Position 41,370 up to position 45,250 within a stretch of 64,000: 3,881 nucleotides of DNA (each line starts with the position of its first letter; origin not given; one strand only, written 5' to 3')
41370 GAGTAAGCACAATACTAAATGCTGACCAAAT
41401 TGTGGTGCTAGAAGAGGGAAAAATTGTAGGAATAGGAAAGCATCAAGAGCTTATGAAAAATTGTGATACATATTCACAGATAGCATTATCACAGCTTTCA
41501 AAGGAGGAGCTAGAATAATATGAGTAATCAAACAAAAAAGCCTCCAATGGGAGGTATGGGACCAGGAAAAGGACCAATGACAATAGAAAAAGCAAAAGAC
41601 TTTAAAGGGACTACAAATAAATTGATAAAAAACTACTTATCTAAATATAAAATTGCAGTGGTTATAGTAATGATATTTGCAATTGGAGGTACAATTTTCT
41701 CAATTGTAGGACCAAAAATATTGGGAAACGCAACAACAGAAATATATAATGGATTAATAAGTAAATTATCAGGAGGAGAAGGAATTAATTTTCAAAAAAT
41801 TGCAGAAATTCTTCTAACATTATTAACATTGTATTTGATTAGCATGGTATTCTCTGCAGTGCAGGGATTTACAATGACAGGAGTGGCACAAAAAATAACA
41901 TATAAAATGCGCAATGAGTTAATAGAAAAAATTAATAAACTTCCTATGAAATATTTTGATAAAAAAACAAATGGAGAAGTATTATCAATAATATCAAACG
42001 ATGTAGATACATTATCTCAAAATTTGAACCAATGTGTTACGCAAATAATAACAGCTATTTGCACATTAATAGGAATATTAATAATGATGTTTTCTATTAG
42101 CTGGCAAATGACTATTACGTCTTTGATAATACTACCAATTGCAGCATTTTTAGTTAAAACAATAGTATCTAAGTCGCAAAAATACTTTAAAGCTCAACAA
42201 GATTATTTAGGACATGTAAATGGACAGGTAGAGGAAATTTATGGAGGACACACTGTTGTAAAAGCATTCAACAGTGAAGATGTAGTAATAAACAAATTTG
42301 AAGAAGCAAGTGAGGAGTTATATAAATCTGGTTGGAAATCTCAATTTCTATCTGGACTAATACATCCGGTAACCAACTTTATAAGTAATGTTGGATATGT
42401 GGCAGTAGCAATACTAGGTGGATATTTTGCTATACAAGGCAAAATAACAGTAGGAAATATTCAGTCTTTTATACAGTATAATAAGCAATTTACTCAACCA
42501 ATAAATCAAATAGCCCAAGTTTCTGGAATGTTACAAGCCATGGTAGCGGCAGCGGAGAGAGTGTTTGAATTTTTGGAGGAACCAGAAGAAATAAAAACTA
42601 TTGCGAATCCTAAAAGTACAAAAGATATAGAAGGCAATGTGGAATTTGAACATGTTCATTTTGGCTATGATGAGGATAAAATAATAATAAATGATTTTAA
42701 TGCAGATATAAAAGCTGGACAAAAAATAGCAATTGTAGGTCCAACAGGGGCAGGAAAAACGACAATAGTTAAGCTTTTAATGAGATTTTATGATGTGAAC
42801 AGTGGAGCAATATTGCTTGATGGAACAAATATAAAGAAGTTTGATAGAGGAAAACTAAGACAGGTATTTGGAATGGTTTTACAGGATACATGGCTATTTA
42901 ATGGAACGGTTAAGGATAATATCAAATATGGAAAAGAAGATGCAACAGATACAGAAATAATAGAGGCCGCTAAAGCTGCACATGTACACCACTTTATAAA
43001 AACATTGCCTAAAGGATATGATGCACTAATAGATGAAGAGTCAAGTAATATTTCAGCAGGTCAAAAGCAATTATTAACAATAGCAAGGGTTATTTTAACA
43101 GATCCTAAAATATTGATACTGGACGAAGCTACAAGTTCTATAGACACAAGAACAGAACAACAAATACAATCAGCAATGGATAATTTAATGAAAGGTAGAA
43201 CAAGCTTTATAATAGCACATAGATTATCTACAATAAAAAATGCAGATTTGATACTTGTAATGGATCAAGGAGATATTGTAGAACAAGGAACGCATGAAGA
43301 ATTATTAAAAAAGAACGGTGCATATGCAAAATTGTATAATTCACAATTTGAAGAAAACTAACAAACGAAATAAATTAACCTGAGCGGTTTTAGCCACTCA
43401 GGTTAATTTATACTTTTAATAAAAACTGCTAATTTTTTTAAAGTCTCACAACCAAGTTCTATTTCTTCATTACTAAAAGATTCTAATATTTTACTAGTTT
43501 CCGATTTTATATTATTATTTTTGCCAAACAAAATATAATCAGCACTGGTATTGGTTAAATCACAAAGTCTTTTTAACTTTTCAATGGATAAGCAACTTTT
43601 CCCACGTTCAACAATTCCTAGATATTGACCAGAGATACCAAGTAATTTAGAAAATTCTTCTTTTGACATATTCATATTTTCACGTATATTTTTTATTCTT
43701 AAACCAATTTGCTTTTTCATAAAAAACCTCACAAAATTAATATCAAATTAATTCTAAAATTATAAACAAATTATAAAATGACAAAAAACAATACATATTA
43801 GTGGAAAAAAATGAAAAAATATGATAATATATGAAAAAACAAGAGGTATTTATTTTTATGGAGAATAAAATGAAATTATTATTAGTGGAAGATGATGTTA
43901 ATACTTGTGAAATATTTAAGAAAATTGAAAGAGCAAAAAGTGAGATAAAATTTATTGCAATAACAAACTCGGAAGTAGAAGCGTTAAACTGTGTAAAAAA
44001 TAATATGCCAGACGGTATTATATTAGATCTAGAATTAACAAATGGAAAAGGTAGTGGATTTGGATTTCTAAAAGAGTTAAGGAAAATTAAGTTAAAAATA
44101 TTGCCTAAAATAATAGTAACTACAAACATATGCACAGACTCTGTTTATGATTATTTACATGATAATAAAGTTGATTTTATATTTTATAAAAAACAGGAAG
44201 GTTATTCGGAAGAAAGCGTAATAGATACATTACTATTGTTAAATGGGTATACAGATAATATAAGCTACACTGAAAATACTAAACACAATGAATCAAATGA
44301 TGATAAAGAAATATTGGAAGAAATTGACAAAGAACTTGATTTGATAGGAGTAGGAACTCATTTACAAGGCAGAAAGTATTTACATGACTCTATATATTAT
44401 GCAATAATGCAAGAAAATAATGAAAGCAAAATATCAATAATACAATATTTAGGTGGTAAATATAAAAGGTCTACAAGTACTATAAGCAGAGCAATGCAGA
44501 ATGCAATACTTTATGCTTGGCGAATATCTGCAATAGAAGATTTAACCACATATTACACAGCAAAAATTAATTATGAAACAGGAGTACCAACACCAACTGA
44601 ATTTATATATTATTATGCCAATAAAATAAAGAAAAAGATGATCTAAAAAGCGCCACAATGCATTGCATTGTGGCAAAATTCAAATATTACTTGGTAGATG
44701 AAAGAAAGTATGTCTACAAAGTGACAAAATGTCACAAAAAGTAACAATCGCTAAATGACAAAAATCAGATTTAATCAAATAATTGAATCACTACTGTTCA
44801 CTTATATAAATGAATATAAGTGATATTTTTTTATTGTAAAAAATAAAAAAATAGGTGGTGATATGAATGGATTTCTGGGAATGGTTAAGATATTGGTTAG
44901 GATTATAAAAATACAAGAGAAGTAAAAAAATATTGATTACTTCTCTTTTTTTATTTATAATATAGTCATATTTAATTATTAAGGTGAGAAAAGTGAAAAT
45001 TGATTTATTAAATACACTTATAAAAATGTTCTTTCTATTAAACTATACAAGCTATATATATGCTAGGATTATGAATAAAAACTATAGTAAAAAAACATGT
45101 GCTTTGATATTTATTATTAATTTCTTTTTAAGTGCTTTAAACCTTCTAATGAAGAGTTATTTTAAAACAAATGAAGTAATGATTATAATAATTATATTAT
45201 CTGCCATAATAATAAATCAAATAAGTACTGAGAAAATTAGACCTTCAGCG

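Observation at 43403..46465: Candidate peptide-signalling cassette: divergent XRE regulator, Spo0A-type response regulator, 13-codon Trp-rich micro-ORF and AgrC-like kinase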

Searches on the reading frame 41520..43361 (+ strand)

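Call 3: search_protein_families(library=pfam, proteins=[window:41520-43361:+], max_evalue=0.01)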
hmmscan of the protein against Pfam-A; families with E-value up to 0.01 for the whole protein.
window:41520-43361:+ (613 aa): 9 families
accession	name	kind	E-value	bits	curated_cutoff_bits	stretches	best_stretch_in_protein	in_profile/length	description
PF00664.28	ABC_membrane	-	1.6e-56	192.5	28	1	48-327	2-273/274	ABC transporter transmembrane region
PF00005.33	ABC_tran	-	1.5e-31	110.3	25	1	391-539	2-137/137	ABC transporter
PF13401.12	AAA_22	-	0.00024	21.9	27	1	403-538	8-94/130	AAA domain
PF02463.25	SMC_N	-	0.00075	19.4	40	0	509-580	135-210/220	RecF/RecN/SMC N terminal domain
PF00004.35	AAA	-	0.00084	20.2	21.2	1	405-562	3-97/131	ATPase family associated with various cellular activities (AAA)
PF00270.35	DEAD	-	0.00087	19.5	26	0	397-420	11-34/167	DEAD/DEAH box helicase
PF13304.12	AAA_21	-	0.0022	18.5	27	0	404-479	3-81/304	AAA domain, putative AbiEii toxin, Type IV TA system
PF13476.12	AAA_23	-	0.0065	17.6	27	0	403-418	22-37/201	AAA domain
PF13238.12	AAA_18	-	0.0084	17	29.4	0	403-470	1-44/128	AAA domain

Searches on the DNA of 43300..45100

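Call 39: search_rna_families(source=window, start=43300, end=45100, threshold=evalue, max_evalue=10)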
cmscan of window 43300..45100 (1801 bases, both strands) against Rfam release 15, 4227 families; matches with E-value up to 10: 13.
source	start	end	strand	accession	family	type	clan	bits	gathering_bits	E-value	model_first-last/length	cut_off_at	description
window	43367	43438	-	RF02064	STnc370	Gene; sRNA;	-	26.6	54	0.79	1-71/71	no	Enterobacterial sRNA STnc370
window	44208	44308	-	RF00033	MicF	Gene; antisense;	-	23.3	79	1.6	1-94/94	no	MicF RNA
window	43334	43413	-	RF02351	psRNA14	Gene; sRNA;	-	22.6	60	0.73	1-84/84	no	Proteobacteria sRNA psRNA14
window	43324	43413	+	RF02449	ncr1015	Gene; sRNA;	-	21.7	60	4.3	1-121/121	no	Bacillus sRNA ncr1015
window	44940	44990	-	RF02971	emrB-Lactobacillus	Gene; sRNA;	-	21.3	60.8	3.1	1-66/66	no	emrB-Lactobacillus RNA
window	44525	44608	+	RF00532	snoMe18S-Um1356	Gene; snRNA; snoRNA; CD-box;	CL00054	21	50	6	1-86/86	no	Small nucleolar RNA Me18S-Um1356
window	43356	43423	-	RF02625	WsnRNA46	Gene; sRNA;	-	19.6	65.3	1.2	1-151/151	no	Wolbachia sRNA 46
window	44645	44739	-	RF01456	VrrA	Gene; antisense;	-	18.1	50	4.8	1-140/140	no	Vibrio regulatory RNA of OmpA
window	43345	43456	+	RF04128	MIR8562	Gene; miRNA;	-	17.9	211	2.3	58-197/242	no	MIR8562 microRNA precursor family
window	43369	43457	-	RF04179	BTnc049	Gene; sRNA;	-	17.2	81.9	8.4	1-111/111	no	Bacteroides sRNA BTnc049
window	44657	44734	-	RF01393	isrJ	Gene; sRNA;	-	15.7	37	9.1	1-75/75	no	isrJ Hfq binding RNA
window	44292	44340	+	RF01196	snoZ30a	Gene; snRNA; snoRNA; CD-box;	-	14.3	80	9.4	1-92/92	no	Small nucleolar RNA Z30a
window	43347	43409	+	RF02377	SurA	Gene; sRNA;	-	11.3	100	4.5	1-279/279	no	SurA sRNA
